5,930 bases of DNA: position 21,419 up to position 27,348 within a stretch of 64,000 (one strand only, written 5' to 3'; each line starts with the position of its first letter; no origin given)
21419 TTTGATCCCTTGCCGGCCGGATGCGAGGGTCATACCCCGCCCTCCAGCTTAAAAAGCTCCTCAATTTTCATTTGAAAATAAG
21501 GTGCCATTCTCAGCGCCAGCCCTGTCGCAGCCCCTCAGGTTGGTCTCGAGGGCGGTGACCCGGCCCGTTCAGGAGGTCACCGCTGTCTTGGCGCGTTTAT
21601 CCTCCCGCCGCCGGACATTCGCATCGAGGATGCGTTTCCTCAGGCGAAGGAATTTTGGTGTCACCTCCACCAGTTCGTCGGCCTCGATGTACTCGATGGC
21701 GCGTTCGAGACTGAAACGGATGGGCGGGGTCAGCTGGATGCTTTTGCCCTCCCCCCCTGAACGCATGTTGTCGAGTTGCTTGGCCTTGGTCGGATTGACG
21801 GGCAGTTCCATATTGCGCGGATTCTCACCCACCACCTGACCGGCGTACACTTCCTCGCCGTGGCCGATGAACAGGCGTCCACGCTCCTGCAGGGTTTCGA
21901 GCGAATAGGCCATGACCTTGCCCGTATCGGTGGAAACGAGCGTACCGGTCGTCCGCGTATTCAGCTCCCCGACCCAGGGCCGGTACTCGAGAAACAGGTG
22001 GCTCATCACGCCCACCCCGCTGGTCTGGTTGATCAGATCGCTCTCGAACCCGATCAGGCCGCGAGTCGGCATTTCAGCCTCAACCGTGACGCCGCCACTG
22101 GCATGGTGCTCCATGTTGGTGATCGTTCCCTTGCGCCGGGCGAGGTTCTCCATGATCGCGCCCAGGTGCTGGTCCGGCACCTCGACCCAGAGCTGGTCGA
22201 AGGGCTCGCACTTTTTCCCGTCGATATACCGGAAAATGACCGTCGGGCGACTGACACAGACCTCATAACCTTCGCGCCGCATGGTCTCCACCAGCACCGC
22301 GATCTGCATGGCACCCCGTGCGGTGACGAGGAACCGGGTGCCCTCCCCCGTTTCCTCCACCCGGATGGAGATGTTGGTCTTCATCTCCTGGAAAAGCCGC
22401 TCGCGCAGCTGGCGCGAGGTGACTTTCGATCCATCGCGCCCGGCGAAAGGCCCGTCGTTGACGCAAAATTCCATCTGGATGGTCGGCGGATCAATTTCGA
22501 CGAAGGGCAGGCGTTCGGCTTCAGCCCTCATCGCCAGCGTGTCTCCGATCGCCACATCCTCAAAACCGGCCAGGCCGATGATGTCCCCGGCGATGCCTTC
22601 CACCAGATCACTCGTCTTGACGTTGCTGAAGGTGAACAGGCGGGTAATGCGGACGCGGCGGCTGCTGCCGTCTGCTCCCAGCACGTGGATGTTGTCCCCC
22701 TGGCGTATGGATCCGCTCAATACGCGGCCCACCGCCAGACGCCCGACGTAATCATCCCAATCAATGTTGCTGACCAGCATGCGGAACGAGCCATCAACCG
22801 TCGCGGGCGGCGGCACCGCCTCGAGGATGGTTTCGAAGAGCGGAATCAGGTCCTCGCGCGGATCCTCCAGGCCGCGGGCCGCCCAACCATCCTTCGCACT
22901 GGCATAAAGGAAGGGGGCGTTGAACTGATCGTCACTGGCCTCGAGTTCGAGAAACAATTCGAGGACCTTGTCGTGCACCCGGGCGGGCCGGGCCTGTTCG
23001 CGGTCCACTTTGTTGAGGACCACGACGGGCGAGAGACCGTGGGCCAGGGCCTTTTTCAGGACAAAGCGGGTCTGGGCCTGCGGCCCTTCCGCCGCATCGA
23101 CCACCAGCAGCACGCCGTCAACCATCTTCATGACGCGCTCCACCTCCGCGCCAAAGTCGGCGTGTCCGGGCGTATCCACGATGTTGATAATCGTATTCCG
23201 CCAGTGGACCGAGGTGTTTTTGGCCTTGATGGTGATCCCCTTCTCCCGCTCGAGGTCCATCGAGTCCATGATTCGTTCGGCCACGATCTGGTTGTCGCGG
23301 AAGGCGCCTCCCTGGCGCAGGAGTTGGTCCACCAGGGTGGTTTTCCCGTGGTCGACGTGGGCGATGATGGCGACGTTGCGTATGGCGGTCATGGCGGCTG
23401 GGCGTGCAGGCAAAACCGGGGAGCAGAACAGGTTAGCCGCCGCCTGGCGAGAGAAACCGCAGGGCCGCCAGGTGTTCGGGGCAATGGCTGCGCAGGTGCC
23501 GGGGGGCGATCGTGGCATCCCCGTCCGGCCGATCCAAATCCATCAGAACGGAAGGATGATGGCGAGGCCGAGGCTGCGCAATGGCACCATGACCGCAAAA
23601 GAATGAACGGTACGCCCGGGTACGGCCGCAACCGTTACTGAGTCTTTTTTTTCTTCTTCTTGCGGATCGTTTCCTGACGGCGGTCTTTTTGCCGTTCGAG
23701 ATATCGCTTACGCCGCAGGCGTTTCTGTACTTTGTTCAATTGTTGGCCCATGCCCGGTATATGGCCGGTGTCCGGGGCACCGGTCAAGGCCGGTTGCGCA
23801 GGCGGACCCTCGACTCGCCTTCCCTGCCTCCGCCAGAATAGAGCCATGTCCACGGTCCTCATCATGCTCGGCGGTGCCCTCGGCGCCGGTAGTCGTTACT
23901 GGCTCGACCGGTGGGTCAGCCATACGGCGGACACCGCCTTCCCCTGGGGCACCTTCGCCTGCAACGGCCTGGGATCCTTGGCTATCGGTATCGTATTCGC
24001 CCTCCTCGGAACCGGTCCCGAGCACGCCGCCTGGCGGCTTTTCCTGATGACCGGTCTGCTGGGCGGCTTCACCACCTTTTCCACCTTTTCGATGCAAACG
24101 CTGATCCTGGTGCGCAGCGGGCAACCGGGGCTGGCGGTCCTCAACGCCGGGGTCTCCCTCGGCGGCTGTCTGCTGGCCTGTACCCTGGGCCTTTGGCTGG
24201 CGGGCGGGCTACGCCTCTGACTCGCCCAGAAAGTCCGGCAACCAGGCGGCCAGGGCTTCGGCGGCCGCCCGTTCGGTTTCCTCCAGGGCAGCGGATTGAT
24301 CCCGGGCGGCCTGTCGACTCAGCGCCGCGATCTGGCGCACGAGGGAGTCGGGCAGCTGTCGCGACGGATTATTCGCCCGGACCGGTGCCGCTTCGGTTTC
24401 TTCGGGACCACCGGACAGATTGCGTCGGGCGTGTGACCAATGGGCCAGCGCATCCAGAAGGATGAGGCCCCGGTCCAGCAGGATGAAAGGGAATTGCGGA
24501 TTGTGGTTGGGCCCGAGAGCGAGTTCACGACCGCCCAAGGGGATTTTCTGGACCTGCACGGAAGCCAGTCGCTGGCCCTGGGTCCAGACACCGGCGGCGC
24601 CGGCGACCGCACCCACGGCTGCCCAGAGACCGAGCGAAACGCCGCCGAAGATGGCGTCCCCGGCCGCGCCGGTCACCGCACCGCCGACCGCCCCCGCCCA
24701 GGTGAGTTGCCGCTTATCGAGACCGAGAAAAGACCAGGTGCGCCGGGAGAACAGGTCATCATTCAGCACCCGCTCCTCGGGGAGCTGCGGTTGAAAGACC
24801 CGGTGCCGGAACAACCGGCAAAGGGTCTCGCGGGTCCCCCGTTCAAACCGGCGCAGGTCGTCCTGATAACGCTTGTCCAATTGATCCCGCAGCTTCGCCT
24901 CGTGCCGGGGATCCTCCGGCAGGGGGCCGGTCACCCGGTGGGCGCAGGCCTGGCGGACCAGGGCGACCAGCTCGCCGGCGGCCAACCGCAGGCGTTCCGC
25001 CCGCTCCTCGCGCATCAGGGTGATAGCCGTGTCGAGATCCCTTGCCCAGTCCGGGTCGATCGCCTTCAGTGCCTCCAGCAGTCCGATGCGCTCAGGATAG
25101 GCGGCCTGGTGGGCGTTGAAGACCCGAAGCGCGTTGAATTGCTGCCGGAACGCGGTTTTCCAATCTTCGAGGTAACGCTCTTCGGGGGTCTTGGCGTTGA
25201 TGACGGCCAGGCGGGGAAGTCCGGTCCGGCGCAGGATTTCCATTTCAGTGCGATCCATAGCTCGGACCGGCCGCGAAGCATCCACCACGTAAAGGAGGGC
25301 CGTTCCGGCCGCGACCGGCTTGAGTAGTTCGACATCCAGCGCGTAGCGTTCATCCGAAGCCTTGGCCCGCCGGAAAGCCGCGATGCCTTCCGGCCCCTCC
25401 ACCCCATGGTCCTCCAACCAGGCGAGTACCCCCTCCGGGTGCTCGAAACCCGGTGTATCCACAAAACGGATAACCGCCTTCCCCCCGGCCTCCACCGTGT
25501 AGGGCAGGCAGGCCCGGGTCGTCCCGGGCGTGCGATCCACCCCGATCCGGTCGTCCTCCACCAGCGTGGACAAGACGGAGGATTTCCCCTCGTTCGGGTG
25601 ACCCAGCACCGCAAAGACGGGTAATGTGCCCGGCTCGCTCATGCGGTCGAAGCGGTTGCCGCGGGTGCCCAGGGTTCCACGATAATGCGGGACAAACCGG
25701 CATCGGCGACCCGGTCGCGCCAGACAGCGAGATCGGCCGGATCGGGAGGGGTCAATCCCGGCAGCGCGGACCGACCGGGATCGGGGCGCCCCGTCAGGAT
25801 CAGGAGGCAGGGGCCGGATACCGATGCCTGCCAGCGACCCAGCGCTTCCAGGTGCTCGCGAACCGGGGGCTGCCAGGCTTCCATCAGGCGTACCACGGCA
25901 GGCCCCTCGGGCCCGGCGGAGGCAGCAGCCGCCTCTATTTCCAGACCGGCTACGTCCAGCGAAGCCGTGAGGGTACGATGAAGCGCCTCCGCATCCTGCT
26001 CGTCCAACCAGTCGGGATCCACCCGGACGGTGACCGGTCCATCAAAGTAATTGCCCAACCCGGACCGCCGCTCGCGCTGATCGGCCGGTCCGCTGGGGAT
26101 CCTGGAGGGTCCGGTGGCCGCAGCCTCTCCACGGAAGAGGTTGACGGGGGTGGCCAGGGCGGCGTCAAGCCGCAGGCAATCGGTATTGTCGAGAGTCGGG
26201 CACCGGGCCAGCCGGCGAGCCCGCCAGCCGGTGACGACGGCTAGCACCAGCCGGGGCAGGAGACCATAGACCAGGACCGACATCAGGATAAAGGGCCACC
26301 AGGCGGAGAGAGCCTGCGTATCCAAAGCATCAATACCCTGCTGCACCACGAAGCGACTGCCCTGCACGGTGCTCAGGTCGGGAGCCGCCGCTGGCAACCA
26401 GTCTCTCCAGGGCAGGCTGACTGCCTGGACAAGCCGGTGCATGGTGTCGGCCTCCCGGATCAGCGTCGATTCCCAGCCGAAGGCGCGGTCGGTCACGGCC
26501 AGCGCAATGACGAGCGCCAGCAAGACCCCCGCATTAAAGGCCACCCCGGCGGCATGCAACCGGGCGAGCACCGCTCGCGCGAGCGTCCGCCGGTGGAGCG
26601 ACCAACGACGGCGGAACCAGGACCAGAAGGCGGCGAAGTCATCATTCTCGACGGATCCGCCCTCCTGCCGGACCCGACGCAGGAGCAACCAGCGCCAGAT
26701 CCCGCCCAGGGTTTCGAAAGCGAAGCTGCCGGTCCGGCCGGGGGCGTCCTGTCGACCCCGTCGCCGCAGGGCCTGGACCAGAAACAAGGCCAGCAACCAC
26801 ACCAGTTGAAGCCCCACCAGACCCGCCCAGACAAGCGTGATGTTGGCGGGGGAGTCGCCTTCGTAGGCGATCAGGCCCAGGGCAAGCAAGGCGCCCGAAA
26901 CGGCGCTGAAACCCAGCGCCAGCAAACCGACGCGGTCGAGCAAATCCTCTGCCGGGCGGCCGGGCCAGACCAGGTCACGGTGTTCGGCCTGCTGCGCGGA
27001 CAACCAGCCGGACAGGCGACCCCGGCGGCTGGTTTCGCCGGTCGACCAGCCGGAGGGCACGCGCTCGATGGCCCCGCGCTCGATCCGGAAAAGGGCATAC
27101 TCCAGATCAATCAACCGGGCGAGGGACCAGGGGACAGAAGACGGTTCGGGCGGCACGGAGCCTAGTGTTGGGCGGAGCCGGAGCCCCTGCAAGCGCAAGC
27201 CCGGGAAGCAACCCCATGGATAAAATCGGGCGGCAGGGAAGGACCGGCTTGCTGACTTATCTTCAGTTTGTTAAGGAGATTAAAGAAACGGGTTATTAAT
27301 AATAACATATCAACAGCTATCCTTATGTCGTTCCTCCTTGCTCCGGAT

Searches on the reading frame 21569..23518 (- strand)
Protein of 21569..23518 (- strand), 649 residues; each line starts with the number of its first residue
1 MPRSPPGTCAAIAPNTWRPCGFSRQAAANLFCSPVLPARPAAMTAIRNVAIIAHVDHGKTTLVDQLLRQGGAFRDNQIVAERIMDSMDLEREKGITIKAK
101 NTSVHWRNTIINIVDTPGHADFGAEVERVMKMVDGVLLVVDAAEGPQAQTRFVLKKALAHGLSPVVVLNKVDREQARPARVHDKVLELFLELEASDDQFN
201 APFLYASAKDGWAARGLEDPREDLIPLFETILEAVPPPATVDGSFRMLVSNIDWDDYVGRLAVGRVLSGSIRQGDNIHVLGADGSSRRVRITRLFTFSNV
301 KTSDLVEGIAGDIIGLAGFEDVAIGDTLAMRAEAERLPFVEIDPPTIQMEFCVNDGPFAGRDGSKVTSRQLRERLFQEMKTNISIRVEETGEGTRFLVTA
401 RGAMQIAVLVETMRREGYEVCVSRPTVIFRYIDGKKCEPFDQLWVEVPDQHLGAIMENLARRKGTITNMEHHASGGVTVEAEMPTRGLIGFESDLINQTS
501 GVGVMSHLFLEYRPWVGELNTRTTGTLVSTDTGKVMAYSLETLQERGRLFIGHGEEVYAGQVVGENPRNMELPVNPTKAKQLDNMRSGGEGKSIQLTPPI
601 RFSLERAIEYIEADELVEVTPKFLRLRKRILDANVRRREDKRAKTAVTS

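Call 26: search_protein_families(library=pfam, proteins=[window:21569-23518:-], max_evalue=0.00001)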
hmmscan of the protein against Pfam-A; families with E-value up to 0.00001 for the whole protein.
window:21569-23518:- (649 aa): 6 families
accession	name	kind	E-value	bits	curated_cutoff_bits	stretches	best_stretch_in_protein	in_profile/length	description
PF00009.33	GTP_EFTU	-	6.7e-57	192.6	26.5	1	46-236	3-187/188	Elongation factor Tu GTP binding domain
PF21018.2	BipA_C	-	1.6e-42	144.2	23.8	1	524-632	1-109/110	TypA/BipA C-terminal domain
PF00679.30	EFG_C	-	6.7e-21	74.6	27.9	1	436-520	2-86/89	Elongation factor G C-terminus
PF03144.31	GTP_EFTU_D2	-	3.6e-14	53.4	30.3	1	259-329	1-73/73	Elongation factor Tu domain 2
PF22042.2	EF-G_D2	-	1.6e-11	44.6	27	1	245-329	2-82/84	Elongation factor G domain 2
PF01926.29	MMR_HSR1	-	8.4e-07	29.5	21.9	1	49-170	2-113/113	50S ribosome-binding GTPase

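Call 29: find_homologous_proteins(query=window:21569-23518:-, max_evalue=1e-100)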
Query window:21569-23518:- (649 aa): 8000 proteins with E <= 1e-100 among 8000 candidates; the best 120 are listed.
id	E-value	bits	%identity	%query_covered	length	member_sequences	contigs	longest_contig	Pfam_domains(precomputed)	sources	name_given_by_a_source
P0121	0.0e+0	1355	100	94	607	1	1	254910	PF21018.3,PF01926.30,PF00679.31,PF00009.34,PF03144.32,PF22042.3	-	-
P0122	0.0e+0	1017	74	93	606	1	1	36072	PF21018.3,PF01926.30,PF00679.31,PF00009.34,PF03144.32,PF22042.3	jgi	jgi:GTP-binding protein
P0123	2.2e-298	1009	72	95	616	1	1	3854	PF21018.3,PF01926.30,PF00679.31,PF00009.34,PF03144.32,PF22042.3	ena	-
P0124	5.4e-298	1008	73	92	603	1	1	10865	PF21018.3,PF00679.31,PF00009.34,PF03144.32,PF22042.3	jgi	-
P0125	6.9e-297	1004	74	92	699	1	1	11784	PF21018.3,PF00679.31,PF00009.34,PF03144.32,PF22042.3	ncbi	-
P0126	4.3e-296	1001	71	95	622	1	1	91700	PF21018.3,PF01926.30,PF00679.31,PF00009.34,PF03144.32,PF22042.3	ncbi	-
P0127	1.6e-295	999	72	93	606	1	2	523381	PF21018.3,PF01926.30,PF00679.31,PF00009.34,PF03144.32,PF22042.3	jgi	jgi:GTP-binding protein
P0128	2.7e-295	999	74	91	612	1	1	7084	PF21018.3,PF00679.31,PF00009.34,PF03144.32,PF22042.3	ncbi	-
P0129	3.8e-295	998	73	92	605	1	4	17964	PF21018.3,PF01926.30,PF00679.31,PF00009.34,PF03144.32,PF22042.3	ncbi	ncbi:MAG: translational GTPase TypA [Opitutales bacterium]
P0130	9.5e-295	997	73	93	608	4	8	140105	PF21018.3,PF01926.30,PF00679.31,PF00009.34,PF03144.32,PF22042.3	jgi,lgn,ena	-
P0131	2.0e-294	996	73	93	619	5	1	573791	PF21018.3,PF00679.31,PF00009.34,PF03144.32,PF22042.3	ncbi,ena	-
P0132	2.1e-293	992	73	93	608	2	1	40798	PF21018.3,PF00679.31,PF00009.34,PF03144.32,PF22042.3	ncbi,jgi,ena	-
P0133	2.9e-293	992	73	92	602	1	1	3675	PF21018.3,PF00679.31,PF00009.34,PF03144.32,PF22042.3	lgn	-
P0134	6.1e-293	991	73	93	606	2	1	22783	PF21018.3,PF01926.30,PF00679.31,PF00009.34,PF03144.32,PF22042.3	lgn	-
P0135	8.7e-293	990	73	92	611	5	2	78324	PF21018.3,PF01926.30,PF00679.31,PF00009.34,PF03144.32,PF22042.3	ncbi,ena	-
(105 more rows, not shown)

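Call 37: find_encoding_contigs(protein=P0122, flank=10000, max_places=3)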
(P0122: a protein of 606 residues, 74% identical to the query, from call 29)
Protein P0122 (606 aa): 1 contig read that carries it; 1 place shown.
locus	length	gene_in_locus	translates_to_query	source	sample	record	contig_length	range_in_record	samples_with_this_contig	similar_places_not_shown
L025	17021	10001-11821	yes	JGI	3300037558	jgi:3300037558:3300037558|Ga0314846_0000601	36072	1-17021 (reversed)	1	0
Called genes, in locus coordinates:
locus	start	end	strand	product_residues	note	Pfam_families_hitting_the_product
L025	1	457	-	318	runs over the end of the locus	PF00923:TAL_FSA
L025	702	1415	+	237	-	-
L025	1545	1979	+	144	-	PF00572:Ribosomal_L13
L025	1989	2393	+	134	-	PF00380:Ribosomal_S9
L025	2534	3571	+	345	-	PF01118:Semialdhyde_dh, PF22698:Semialdhyde_dhC_1, PF02774:Semialdhyde_dhC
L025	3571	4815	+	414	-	PF01960:ArgJ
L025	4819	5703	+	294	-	PF00696:AA_kinase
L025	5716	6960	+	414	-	PF00202:Aminotran_3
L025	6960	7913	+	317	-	PF02729:OTCace_N, PF00185:OTCace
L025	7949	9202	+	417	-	PF00764:Arginosuc_synth, PF20979:Arginosuc_syn_C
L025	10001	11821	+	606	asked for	PF00009:GTP_EFTU, PF01926:MMR_HSR1 (weak), PF22042:EF-G_D2, PF03144:GTP_EFTU_D2, PF00679:EFG_C, PF21018:BipA_C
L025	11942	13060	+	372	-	PF01380:SIS, PF00571:CBS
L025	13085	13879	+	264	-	PF00793:DAHP_synth_1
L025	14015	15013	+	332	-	PF00005:ABC_tran, PF13304:AAA_21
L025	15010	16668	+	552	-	-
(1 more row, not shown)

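Call 38: find_encoding_contigs(protein=P0125, flank=10000, max_places=3)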
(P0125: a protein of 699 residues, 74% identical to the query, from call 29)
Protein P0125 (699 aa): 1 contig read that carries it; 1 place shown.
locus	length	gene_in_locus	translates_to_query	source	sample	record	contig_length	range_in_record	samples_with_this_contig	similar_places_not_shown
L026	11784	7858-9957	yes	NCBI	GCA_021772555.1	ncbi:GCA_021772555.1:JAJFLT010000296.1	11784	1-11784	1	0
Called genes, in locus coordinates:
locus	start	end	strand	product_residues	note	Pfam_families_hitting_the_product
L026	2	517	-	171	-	?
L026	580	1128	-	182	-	-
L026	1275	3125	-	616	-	PF19363:DUF5939, PF00211:Guanylate_cyc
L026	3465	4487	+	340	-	PF04338:DUF481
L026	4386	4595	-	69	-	-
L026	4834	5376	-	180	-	-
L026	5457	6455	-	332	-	PF13289:SIR2_2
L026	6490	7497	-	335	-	-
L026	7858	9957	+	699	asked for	PF00009:GTP_EFTU, PF22042:EF-G_D2, PF03144:GTP_EFTU_D2, PF00679:EFG_C, PF21018:BipA_C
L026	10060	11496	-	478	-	PF00171:Aldedh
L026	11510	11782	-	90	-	?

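Call 39: find_encoding_contigs(protein=P0131, flank=10000, max_places=3)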
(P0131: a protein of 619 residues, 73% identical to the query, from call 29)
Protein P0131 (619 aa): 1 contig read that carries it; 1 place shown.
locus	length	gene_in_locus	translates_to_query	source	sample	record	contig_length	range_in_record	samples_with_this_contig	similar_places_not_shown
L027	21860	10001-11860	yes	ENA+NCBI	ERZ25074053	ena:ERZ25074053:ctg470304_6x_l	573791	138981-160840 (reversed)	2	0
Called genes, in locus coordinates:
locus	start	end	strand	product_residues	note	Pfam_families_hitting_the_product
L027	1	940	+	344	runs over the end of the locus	PF00474:SSF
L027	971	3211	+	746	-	PF20656:MS_N, PF20658:MSG_insertion, PF01274:MS_TIM-barrel, PF20659:MS_C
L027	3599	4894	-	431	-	-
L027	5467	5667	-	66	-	PF21082:MS_channel_3rd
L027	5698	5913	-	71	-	PF00924:MS_channel_2nd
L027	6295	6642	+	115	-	-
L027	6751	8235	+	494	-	PF01609:DDE_Tnp_1 (weak)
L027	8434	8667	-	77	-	-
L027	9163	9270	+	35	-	-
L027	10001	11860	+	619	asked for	PF00009:GTP_EFTU, PF22042:EF-G_D2, PF03144:GTP_EFTU_D2, PF00679:EFG_C, PF21018:BipA_C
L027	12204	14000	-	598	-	PF01609:DDE_Tnp_1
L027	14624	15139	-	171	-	PF02566:OsmC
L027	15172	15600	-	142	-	-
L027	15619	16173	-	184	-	-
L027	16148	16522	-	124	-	-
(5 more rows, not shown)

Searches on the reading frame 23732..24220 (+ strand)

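Call 26: search_protein_families(library=pfam, proteins=[window:23732-24220:+], max_evalue=0.00001)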
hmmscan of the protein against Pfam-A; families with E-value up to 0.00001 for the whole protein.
window:23732-24220:+ (162 aa): 1 family
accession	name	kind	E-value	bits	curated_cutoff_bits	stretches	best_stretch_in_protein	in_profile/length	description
PF02537.21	CRCB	-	2.7e-27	95.6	32.9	1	43-154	2-103/103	CrcB-like protein, Camphor Resistance (CrcB)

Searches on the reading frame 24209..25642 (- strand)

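Call 26: search_protein_families(library=pfam, proteins=[window:24209-25642:-], max_evalue=0.00001)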
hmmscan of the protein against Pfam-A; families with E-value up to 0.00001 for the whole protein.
window:24209-25642:- (477 aa): 2 families
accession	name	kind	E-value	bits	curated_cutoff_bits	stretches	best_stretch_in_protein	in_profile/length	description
PF11981.13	DUF3482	-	1.4e-52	179.4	29.2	1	166-461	5-288/293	Domain of unknown function (DUF3482)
PF01926.29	MMR_HSR1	-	4.6e-13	49.7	21.9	1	11-149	3-112/113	50S ribosome-binding GTPase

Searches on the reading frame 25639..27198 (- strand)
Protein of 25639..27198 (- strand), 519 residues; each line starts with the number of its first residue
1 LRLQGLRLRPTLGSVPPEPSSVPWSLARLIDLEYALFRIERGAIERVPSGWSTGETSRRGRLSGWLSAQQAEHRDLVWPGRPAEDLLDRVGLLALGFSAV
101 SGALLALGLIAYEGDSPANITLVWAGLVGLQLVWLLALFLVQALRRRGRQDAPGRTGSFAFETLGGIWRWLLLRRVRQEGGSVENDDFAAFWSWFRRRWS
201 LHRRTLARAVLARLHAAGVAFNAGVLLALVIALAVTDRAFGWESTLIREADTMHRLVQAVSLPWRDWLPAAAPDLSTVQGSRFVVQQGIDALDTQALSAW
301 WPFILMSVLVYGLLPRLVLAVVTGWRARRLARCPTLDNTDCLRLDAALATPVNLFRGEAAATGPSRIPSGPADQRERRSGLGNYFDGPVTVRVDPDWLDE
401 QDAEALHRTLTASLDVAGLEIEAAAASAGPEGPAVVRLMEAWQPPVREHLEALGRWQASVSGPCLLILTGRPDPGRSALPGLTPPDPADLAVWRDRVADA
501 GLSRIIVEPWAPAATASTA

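Call 26: search_protein_families(library=pfam, proteins=[window:25639-27198:-], max_evalue=0.00001)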
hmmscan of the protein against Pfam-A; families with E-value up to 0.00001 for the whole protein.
window:25639-27198:- (519 aa): 1 family
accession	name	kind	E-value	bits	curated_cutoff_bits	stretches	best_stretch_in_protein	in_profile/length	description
PF11067.13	DUF2868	-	7.3e-48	164.1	26.8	1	201-501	18-314/315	Protein of unknown function (DUF2868)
